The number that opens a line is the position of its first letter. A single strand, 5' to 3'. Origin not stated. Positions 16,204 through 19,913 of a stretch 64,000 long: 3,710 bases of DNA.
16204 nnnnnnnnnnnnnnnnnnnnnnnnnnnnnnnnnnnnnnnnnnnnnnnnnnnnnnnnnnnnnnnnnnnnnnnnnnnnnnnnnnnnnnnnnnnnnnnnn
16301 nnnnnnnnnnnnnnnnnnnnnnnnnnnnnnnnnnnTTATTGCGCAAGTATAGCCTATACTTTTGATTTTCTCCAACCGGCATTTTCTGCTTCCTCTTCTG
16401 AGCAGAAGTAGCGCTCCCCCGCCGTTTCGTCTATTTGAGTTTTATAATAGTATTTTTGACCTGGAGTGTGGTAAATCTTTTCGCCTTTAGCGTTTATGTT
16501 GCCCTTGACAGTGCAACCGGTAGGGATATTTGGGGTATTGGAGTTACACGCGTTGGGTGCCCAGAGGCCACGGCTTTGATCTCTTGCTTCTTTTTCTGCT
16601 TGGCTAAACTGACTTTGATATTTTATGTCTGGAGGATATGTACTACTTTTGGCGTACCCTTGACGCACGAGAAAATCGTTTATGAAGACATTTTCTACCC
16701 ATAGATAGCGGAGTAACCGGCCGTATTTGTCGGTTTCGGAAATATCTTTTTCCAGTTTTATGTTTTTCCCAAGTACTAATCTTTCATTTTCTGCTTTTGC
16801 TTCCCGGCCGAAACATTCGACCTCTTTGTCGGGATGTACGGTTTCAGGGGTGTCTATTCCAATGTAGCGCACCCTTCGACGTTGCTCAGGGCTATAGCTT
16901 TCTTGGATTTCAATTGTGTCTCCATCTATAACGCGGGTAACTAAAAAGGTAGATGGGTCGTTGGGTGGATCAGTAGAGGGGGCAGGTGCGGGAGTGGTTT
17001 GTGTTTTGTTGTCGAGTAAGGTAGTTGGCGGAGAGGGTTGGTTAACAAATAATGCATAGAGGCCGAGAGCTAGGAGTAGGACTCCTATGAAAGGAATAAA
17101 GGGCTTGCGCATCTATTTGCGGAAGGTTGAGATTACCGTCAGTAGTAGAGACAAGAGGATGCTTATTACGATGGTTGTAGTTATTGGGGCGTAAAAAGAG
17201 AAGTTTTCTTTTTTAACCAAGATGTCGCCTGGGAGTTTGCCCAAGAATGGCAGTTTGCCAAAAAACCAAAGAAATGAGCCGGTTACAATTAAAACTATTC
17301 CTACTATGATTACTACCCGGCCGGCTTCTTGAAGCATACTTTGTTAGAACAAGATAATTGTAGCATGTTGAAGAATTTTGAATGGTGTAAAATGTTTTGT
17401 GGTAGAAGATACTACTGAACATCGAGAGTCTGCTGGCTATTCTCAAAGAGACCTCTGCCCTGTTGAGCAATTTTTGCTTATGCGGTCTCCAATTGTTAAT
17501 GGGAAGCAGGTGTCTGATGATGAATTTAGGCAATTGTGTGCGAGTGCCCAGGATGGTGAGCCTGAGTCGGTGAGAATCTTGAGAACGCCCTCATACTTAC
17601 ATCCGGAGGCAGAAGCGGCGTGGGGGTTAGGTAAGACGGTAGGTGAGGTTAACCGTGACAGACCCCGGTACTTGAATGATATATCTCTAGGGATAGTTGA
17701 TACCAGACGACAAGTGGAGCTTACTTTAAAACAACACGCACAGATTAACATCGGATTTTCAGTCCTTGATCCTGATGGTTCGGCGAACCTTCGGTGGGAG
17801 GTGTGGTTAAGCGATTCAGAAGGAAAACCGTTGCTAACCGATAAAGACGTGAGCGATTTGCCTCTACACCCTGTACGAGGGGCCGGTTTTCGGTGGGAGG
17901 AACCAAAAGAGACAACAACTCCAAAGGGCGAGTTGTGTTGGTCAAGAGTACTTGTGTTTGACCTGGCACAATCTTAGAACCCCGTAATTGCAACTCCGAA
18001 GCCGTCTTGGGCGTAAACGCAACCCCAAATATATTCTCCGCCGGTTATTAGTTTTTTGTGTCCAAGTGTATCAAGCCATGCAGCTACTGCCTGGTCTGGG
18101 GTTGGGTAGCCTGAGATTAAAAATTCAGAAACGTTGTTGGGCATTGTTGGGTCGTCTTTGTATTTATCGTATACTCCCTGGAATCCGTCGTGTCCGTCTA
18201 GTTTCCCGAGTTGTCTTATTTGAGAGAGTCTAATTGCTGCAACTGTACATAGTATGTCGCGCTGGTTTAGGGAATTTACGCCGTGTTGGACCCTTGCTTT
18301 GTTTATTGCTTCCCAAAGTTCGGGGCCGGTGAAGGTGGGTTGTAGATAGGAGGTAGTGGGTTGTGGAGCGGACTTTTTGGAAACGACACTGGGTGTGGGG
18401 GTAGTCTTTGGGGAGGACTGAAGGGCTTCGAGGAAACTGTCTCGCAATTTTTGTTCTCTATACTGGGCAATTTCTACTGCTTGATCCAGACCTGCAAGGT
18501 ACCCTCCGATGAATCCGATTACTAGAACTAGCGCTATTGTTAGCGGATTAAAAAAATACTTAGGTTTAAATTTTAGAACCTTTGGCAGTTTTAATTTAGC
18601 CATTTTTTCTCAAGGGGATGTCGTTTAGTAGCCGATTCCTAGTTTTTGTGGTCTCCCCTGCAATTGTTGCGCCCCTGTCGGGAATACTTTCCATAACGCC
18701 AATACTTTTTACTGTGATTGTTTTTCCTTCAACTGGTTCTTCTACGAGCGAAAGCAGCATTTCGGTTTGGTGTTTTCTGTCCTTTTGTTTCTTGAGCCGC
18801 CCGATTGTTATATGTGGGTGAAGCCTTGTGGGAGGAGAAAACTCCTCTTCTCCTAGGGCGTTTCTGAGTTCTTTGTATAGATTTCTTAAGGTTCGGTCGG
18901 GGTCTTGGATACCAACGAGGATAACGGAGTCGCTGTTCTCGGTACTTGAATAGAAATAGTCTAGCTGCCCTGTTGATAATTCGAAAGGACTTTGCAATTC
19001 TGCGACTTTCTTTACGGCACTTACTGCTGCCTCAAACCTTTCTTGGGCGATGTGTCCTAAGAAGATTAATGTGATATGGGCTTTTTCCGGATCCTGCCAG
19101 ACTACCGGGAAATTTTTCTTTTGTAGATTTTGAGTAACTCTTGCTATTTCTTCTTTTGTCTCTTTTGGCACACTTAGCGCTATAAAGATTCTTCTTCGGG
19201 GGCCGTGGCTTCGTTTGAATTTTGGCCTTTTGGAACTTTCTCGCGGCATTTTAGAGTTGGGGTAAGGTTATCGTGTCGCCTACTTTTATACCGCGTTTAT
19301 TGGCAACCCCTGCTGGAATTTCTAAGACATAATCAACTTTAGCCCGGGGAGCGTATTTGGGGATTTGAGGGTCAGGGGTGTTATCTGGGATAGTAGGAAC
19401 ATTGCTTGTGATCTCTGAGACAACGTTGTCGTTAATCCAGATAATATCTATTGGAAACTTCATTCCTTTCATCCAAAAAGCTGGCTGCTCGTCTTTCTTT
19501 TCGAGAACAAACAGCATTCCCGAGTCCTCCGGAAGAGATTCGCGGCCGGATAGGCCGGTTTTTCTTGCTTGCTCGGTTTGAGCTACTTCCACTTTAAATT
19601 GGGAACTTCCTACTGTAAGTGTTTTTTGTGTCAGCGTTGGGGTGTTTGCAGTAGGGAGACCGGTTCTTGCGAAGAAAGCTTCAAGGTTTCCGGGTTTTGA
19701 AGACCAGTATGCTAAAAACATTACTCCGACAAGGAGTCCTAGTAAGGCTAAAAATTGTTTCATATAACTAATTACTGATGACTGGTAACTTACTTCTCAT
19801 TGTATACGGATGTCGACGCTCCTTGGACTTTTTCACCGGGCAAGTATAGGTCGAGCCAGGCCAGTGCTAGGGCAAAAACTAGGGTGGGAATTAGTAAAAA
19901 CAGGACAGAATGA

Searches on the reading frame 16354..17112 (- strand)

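Call 45: search_protein_families(library=pfam, proteins=[window:16354-17112:-], max_evalue=0.001)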
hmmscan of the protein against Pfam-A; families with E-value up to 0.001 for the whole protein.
window:16354-17112:- (252 aa): 1 family
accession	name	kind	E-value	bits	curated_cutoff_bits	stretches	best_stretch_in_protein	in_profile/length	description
PF00565.23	SNase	-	5.5e-26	91.6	21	1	80-185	1-106/107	Staphylococcal nuclease homologue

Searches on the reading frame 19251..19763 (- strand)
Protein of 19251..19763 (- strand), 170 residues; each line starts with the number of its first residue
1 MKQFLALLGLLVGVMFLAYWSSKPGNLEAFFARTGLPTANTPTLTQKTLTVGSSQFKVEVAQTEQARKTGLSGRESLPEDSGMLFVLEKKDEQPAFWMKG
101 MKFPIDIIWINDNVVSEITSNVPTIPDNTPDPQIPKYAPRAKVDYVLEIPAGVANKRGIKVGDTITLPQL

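Call 45: search_protein_families(library=pfam, proteins=[window:19251-19763:-], max_evalue=0.001)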
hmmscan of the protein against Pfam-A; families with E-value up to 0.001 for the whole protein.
window:19251-19763:- (170 aa): 1 family
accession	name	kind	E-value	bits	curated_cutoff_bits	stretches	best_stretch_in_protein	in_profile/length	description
PF02643.20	DUF192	-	1.5e-30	105.6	27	1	56-166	1-95/96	Uncharacterized ACR, COG1430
